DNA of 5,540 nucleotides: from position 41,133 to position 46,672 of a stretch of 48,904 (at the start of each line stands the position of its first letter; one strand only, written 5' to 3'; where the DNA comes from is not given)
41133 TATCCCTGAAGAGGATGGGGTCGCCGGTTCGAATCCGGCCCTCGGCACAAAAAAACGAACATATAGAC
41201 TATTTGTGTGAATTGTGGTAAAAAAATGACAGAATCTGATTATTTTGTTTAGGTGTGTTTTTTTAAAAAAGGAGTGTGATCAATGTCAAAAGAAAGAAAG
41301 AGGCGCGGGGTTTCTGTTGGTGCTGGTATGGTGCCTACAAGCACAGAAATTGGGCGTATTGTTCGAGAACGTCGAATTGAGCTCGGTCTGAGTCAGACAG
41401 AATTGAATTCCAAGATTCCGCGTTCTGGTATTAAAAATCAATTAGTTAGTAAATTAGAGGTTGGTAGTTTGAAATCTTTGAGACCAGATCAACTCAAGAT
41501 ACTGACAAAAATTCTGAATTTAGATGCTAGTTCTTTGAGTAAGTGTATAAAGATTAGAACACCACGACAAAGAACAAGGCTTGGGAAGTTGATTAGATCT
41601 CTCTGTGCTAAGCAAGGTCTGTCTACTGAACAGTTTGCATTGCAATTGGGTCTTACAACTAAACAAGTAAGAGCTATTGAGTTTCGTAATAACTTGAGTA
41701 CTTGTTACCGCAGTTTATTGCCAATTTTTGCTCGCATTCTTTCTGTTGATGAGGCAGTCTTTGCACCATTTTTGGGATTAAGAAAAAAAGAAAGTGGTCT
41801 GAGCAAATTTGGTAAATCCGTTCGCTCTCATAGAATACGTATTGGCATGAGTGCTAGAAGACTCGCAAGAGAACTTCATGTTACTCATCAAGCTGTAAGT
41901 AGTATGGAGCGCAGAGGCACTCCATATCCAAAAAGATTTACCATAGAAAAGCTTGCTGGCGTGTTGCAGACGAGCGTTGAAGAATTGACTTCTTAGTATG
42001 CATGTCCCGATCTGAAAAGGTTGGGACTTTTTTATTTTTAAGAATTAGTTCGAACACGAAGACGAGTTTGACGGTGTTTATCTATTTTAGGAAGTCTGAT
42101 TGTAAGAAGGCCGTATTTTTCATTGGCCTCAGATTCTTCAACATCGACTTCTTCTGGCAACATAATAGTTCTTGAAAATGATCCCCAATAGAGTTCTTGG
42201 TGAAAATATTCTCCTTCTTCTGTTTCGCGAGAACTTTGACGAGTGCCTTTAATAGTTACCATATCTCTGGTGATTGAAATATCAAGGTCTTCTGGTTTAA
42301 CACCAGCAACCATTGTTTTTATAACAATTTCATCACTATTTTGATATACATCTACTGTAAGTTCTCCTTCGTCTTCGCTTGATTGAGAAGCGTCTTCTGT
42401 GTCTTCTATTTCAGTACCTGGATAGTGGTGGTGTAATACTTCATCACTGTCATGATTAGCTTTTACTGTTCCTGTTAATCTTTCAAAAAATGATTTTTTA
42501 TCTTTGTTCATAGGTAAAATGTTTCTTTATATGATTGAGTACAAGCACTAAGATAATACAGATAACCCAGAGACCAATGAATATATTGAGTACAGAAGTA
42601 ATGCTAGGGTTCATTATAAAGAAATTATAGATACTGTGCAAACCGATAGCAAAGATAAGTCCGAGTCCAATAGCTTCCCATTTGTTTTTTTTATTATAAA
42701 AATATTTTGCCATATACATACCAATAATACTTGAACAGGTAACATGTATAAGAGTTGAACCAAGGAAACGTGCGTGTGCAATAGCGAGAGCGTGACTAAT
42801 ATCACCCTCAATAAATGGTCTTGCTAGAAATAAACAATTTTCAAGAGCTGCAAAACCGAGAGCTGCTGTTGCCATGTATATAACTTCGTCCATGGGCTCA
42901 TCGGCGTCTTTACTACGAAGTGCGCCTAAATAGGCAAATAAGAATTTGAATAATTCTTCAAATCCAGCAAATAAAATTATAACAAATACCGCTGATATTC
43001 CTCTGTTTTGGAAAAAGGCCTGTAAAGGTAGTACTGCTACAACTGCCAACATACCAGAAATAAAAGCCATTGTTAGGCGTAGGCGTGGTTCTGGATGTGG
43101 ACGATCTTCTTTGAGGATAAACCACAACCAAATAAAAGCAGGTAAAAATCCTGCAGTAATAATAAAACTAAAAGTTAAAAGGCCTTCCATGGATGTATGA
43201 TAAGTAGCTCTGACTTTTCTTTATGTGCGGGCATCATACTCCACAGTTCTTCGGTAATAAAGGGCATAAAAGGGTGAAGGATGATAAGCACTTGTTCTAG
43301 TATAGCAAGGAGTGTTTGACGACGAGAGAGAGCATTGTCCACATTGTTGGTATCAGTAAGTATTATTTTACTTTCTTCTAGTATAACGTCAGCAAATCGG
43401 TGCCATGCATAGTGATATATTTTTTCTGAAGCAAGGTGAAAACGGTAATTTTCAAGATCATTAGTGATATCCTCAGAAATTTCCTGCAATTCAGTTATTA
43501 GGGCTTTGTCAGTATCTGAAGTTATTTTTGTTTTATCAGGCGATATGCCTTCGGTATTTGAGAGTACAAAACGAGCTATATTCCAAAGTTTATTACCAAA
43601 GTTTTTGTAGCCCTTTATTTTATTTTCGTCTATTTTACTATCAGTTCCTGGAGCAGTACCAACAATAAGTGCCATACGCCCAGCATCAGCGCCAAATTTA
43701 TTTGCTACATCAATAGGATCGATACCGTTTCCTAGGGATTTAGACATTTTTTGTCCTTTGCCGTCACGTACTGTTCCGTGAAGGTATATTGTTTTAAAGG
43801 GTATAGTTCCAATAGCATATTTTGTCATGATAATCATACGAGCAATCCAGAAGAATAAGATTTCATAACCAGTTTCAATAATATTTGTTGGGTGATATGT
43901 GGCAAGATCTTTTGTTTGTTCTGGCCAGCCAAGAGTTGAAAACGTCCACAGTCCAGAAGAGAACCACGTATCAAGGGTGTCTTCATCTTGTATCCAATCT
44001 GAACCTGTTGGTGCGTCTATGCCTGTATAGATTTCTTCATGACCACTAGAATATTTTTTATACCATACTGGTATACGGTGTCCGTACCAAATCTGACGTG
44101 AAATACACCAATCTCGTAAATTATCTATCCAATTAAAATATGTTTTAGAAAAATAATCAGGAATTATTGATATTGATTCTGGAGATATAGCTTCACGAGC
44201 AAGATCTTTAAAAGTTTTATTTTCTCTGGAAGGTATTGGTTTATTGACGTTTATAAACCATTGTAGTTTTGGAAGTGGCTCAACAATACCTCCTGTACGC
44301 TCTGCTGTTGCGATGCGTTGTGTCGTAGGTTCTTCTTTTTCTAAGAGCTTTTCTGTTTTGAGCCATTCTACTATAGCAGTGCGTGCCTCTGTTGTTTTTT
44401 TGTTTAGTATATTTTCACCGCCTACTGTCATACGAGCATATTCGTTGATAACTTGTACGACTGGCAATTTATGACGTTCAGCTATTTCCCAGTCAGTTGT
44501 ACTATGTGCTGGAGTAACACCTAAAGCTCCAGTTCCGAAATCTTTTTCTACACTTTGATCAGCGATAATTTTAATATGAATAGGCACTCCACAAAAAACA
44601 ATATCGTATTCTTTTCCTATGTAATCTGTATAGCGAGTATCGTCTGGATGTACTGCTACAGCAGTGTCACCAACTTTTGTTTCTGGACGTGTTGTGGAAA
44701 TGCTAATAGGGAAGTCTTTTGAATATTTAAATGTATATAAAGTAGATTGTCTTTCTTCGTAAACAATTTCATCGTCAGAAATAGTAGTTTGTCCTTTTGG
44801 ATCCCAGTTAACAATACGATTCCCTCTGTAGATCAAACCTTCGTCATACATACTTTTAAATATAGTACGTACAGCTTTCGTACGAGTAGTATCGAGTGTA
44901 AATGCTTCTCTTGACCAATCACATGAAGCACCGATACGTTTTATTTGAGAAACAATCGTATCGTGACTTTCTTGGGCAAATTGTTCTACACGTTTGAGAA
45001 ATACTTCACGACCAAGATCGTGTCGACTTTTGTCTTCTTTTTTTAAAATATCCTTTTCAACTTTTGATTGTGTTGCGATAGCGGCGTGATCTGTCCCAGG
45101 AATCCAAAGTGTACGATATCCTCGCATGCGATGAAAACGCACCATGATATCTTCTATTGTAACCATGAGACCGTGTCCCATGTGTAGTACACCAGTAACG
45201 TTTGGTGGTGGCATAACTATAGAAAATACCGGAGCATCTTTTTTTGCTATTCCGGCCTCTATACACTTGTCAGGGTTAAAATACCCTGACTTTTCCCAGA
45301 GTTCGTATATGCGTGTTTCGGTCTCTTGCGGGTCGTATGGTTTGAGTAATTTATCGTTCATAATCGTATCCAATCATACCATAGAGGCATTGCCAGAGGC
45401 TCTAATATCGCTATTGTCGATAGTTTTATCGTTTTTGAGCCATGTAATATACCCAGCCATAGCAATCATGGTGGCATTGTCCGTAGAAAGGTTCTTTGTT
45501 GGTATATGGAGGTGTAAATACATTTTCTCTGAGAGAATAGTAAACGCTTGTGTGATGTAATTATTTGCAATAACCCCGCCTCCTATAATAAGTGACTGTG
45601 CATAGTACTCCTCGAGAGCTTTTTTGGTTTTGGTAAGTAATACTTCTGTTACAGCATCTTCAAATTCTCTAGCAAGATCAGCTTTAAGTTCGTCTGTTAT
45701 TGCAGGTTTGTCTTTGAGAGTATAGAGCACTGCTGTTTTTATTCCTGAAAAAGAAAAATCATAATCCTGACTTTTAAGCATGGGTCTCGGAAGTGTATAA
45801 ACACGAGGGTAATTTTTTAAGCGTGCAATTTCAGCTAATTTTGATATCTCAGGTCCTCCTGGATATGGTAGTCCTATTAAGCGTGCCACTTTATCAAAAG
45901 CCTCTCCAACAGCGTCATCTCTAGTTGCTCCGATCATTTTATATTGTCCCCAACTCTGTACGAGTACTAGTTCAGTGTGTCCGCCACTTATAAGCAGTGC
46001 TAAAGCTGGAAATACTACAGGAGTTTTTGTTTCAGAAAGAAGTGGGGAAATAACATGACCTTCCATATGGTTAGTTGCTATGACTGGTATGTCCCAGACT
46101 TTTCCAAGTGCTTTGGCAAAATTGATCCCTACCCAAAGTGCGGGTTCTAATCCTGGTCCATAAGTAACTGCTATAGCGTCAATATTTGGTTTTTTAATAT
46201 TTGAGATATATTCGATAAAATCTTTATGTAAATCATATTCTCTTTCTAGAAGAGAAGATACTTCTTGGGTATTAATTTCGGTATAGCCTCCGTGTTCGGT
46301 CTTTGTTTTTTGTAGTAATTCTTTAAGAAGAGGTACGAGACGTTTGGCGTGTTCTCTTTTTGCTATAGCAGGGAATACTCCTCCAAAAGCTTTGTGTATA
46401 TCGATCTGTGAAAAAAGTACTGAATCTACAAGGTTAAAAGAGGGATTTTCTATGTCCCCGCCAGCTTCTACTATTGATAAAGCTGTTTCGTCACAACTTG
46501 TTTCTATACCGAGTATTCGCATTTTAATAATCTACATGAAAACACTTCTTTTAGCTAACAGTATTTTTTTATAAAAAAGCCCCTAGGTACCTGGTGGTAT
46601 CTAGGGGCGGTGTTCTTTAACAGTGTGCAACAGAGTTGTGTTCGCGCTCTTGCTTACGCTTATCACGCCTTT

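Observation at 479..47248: Six self-contained, G+C-richer ORF cassettes with canonical AAGGAG SDs, scattered among SD-less AT-rich housekeeping genes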

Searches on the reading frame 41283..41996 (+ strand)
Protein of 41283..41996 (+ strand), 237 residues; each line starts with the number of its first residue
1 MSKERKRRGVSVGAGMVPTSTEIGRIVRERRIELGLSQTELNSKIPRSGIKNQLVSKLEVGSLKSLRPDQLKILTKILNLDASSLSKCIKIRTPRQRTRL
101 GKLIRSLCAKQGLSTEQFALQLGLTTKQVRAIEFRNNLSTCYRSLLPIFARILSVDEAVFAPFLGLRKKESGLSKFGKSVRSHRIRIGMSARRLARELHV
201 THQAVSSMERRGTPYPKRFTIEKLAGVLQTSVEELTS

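Call 7: search_protein_families(library=pfam, proteins=[window:41283-41996:+], max_evalue=1)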
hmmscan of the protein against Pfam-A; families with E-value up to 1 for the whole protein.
window:41283-41996:+ (237 aa): 17 families
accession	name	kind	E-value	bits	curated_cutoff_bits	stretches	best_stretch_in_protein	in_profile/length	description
PF01381.28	HTH_3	-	6.3e-16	58.6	23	3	182-235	3-55/55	Helix-turn-helix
PF13560.12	HTH_31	-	1.1e-13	51.7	27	3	176-235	2-61/64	Helix-turn-helix domain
PF13443.12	HTH_26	-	5.7e-07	30.1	22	1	188-235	10-57/63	Cro/C1-type HTH DNA-binding domain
PF13413.12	HTH_25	-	3.3e-05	24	24.6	1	110-156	8-58/62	Helix-turn-helix domain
PF00157.23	Pou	-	0.00011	22.5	27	1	27-43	13-29/72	Pou domain - N-terminal to homeobox domain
PF13744.12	HTH_37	-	0.00084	19.5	27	0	95-141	14-59/80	Helix-turn-helix domain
PF00531.28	Death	-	0.012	16.1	22.6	0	112-145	15-50/86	Death domain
PF15943.11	YdaS_toxin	-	0.034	14.4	30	1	190-224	10-46/65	Bacterial toxin YdaS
PF25153.1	TPR_AP5Z1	-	0.038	13.8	27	1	31-156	47-164/279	AP-5 complex subunit zeta-1, TPR repeats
PF12802.13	MarR_2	-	0.069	13.8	27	0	189-207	21-39/61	MarR family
PF00046.35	Homeodomain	-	0.07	13.4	22.9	0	115-130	30-45/57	Homeodomain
PF13384.12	HTH_23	-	0.13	12.6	24.6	0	186-206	15-35/50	Homeodomain-like domain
PF14549.12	P22_Cro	-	0.21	11.8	30.2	1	191-224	12-44/60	DNA-binding transcriptional regulator Cro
PF04545.22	Sigma70_r4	-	0.23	11.5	24.1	0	110-135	18-43/50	Sigma-70, region 4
PF22083.2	I-HmuI_NUMOD-like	-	0.31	11.1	27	0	114-131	14-31/46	DNA endonuclease I-HmuI-like, NUMOD-like domain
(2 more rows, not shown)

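Call 8: search_protein_families(library=phrogs, proteins=[window:41283-41996:+], max_evalue=0.1)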
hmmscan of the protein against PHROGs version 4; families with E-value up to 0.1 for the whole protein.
window:41283-41996:+ (237 aa): 30 families (the best 25 are shown)
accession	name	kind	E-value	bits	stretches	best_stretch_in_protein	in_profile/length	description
phrog_8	-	transcription regulation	3.3e-15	57.4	2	175-235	76-135/346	transcriptional regulator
phrog_5823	-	transcription regulation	4.4e-14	53.4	2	175-236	6-67/404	transcriptional regulator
phrog_3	-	transcription regulation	5.7e-13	50.4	2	174-235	87-145/430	transcriptional repressor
phrog_4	-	transcription regulation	4.3e-12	46.7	2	175-236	132-192/400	transcriptional repressor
phrog_7241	-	transcription regulation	2.3e-10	41.6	2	179-236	65-121/122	transcriptional regulator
phrog_955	-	DNA, RNA and nucleotide metabolism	2.4e-10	41.3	2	175-210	24-59/142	HTH DNA binding protein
phrog_6288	-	unknown function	4.1e-09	37.5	1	23-72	30-76/322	-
phrog_2439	-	transcription regulation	9.3e-09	35.6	1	177-233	9-64/367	transcriptional regulator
phrog_32768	-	unknown function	3.8e-07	30.2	1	20-81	7-65/446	-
phrog_1373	-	transcription regulation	2.5e-06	28.6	0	22-63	63-101/166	transcriptional regulator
phrog_2967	-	transcription regulation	3e-06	27.9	0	100-161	11-70/225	transcriptional regulator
phrog_2104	-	unknown function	5.9e-06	27.4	0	179-211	43-75/103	-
phrog_2328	-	transcription regulation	1e-05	26.3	1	177-233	17-72/128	transcriptional repressor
phrog_4779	-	transcription regulation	1.5e-05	26.4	0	104-132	7-35/98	transcriptional regulator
phrog_9908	-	DNA, RNA and nucleotide metabolism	0.00012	22.3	0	175-231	13-68/282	DNA binding protein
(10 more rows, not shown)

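Call 59: find_homologous_proteins(query=window:41283-41996:+, max_evalue=0.00001)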
Query window:41283-41996:+ (237 aa): 1 proteins with E <= 0.00001 among 792 candidates.
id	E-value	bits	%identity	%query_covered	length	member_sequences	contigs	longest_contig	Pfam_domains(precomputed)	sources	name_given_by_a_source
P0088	3.4e-142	489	100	100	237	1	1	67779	PF13413.13,PF01381.29,PF13560.13,PF13443.13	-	-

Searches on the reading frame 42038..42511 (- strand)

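Call 64: search_protein_families(library=pfam, proteins=[window:42038-42511:-], max_evalue=0.01)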
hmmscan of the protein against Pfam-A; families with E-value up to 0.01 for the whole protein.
window:42038-42511:- (157 aa): 3 families
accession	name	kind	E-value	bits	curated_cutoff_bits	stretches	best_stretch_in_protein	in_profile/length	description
PF00011.27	HSP20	-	1.2e-18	67.5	20.8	1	56-148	3-93/102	Hsp20/alpha crystallin family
PF04969.22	CS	-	0.00012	23.4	21.3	1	53-129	3-65/78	CS domain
PF17886.7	ArsA_HSP20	-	0.0079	16.2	22.5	0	60-124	2-46/63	HSP20-like domain found in ArsA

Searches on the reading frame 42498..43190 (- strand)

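Call 64: search_protein_families(library=pfam, proteins=[window:42498-43190:-], max_evalue=0.01)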
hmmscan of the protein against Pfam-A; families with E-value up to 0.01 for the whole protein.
window:42498-43190:- (230 aa): 1 family
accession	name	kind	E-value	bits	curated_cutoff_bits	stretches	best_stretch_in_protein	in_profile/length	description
PF13367.11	PrsW-protease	-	4.1e-27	95.5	23.5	1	34-215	1-194/196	PrsW family intramembrane metalloprotease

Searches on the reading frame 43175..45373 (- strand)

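Call 64: search_protein_families(library=pfam, proteins=[window:43175-45373:-], max_evalue=0.01)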
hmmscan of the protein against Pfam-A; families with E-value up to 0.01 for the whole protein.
window:43175-45373:- (732 aa): 5 families
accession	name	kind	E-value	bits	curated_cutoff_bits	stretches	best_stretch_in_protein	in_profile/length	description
PF00133.28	tRNA-synt_1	-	4.9e-126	421.3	22.7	1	22-581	2-413/414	tRNA synthetases class I (I, L, M and V)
PF08264.19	Anticodon_1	-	6.5e-24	84.9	25.1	1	622-730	1-105/148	Anticodon-binding domain of tRNA ligase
PF09334.17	tRNA-synt_1g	-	2.4e-18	66.5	20.1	2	56-203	7-135/391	tRNA synthetases class I (M)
PF13603.12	tRNA-synt_1_2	-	1.3e-06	28.5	25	1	269-313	100-144/185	Leucyl-tRNA synthetase, editing domain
PF01406.26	tRNA-synt_1e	-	0.00068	19.5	27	0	521-570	232-281/301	tRNA synthetases class I (C) catalytic domain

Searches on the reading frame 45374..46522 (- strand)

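Call 64: search_protein_families(library=pfam, proteins=[window:45374-46522:-], max_evalue=0.01)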
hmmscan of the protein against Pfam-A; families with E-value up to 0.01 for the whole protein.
window:45374-46522:- (382 aa): 2 families
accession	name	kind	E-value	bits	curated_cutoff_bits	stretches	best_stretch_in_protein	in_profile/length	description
PF00814.31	TsaD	-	9e-80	268.6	24.8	2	107-354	44-263/264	tRNA N6-adenosine threonylcarbamoyltransferase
PF22521.2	HypF_C_2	-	0.00096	19.4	27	1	277-341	163-227/241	Carbamoyltransferase, Kae1-like Domain, second subdomain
